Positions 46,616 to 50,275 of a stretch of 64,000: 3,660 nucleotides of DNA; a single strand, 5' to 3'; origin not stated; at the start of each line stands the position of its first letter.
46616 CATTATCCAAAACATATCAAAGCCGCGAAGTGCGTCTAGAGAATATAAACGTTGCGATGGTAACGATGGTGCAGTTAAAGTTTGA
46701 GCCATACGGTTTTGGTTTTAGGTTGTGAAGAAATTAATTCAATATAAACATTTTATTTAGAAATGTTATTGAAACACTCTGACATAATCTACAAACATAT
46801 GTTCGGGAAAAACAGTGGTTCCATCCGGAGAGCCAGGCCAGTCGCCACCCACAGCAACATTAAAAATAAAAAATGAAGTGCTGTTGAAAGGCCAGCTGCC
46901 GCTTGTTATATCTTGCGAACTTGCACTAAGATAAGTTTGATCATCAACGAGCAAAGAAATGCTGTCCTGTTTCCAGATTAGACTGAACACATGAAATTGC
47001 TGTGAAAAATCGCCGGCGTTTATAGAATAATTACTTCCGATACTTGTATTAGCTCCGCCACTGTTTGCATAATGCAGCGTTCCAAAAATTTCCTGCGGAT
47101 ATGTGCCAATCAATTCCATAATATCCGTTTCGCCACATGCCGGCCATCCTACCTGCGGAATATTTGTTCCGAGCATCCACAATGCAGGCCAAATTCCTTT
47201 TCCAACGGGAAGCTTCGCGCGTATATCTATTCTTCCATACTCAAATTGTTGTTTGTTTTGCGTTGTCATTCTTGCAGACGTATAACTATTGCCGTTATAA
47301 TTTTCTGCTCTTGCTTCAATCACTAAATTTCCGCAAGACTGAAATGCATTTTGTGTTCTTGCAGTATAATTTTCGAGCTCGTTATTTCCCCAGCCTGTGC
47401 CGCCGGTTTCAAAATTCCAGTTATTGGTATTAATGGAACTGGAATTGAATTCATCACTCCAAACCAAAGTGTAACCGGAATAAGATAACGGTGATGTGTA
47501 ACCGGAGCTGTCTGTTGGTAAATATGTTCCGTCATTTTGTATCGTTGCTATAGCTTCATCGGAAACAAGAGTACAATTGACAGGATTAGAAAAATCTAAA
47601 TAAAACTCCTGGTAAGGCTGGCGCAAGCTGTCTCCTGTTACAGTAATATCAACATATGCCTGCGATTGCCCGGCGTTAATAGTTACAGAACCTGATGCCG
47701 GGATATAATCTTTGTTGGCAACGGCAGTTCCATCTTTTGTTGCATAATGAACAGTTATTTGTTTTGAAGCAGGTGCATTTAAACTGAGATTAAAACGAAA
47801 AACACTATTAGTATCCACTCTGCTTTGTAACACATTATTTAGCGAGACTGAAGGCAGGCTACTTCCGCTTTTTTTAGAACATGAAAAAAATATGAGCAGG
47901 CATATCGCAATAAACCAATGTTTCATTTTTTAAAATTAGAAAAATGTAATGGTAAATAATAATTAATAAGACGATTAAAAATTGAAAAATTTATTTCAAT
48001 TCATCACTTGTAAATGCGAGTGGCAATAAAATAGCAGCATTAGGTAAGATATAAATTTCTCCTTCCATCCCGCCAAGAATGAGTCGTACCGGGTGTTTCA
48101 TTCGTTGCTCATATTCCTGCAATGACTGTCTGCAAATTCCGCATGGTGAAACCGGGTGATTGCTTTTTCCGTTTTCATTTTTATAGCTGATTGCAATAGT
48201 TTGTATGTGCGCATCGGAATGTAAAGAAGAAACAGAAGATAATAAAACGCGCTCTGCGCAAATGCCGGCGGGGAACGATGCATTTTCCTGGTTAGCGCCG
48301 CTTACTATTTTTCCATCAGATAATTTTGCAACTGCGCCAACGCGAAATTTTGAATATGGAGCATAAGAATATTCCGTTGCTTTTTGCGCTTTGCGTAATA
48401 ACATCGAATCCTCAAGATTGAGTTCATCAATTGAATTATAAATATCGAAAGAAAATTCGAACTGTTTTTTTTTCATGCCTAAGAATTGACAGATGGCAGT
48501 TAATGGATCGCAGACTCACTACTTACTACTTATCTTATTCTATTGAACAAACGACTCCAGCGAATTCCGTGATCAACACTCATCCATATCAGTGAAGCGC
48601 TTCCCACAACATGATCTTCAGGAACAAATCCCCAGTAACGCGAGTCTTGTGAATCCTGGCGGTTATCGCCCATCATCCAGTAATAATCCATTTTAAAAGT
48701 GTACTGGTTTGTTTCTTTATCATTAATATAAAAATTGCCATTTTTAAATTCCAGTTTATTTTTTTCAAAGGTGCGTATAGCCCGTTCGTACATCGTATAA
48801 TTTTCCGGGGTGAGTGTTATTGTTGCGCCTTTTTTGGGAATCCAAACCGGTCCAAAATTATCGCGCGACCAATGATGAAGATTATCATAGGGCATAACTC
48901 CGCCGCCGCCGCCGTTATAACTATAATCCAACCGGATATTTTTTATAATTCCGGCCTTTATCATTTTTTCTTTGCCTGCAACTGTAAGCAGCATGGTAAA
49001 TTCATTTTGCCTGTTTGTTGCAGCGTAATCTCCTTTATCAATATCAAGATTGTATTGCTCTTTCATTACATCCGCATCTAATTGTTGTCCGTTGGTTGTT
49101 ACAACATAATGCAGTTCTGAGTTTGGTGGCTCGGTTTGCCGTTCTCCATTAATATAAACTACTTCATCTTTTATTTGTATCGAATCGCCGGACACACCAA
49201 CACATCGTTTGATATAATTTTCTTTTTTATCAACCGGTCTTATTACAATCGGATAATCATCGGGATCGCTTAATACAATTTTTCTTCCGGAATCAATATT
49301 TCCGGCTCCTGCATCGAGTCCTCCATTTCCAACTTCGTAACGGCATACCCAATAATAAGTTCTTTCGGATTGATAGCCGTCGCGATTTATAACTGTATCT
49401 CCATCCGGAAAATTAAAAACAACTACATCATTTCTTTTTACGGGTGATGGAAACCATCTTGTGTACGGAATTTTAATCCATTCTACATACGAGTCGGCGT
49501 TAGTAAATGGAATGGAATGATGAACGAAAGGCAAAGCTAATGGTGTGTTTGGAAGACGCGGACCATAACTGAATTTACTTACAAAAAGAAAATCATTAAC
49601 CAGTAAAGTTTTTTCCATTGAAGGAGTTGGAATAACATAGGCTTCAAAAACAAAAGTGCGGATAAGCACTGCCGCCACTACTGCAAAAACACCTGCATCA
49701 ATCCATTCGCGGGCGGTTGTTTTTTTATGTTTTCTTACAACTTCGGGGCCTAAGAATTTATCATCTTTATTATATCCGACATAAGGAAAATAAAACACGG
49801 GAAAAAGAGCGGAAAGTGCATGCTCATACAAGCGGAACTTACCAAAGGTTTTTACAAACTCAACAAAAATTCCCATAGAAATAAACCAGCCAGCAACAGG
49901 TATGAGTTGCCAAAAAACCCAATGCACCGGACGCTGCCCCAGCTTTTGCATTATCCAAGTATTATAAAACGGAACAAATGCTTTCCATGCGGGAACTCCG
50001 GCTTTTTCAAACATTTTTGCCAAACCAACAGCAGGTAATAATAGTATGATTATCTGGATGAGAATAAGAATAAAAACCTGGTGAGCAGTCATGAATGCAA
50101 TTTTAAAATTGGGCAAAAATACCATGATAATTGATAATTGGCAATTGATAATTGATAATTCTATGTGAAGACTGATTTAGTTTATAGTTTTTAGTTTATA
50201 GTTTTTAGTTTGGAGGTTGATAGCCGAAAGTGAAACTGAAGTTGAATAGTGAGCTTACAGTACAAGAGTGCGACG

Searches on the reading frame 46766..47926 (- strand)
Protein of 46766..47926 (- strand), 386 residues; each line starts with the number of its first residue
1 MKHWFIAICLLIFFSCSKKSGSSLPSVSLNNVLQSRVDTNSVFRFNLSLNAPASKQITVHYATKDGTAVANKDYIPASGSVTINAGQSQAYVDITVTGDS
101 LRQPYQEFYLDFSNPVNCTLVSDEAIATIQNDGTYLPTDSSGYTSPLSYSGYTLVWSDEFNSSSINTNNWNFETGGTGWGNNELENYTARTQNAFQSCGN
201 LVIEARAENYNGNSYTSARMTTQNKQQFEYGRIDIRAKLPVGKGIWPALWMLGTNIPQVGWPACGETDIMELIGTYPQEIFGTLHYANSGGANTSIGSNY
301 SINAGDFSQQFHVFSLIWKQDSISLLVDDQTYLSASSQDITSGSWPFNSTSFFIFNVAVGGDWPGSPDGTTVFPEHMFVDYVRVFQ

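Call 95: search_protein_families(library=pfam, proteins=[window:46766-47926:-], max_evalue=0.00001)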
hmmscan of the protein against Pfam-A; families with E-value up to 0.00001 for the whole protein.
window:46766-47926:- (386 aa): 3 families
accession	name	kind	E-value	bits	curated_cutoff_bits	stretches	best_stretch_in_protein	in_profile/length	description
PF00722.28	Glyco_hydro_16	-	5.8e-20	71.9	22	1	200-366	21-165/175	Glycosyl hydrolases family 16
PF03935.22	SKN1_KRE6_Sbg1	-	1.9e-11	43.6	30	1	144-264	110-233/501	Beta-glucan synthesis-associated protein SKN1/KRE6/Sbg1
PF03160.20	Calx-beta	-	2.4e-11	44.2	27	1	39-131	20-117/119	Calx-beta domain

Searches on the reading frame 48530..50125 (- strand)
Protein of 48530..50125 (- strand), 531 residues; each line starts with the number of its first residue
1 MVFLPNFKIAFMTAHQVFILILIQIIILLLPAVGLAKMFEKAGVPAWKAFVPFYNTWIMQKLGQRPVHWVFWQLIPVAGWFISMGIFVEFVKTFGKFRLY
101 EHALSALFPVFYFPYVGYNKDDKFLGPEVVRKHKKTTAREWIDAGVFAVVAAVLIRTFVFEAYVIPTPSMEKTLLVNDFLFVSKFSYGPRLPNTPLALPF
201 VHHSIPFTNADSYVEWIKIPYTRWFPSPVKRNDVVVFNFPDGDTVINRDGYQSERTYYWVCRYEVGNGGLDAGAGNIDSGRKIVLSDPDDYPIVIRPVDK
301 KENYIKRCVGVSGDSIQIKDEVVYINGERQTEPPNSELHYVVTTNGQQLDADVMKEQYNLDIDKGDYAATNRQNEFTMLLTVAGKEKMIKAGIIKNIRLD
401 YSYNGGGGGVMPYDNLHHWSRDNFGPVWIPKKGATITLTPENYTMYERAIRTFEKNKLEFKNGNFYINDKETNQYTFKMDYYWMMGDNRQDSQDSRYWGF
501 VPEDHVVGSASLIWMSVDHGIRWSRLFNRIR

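Call 95: search_protein_families(library=pfam, proteins=[window:48530-50125:-], max_evalue=0.00001)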
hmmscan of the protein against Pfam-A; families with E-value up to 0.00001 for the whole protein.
window:48530-50125:- (531 aa): 2 families
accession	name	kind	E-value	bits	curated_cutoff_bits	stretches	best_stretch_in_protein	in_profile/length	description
PF10502.14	Peptidase_S26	-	6.5e-44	150.3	22.9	2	139-370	2-138/168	Signal peptidase, peptidase S26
PF18936.5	DUF5684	-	4.3e-25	88.6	27.4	1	47-127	1-81/81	Family of unknown function (DUF5684)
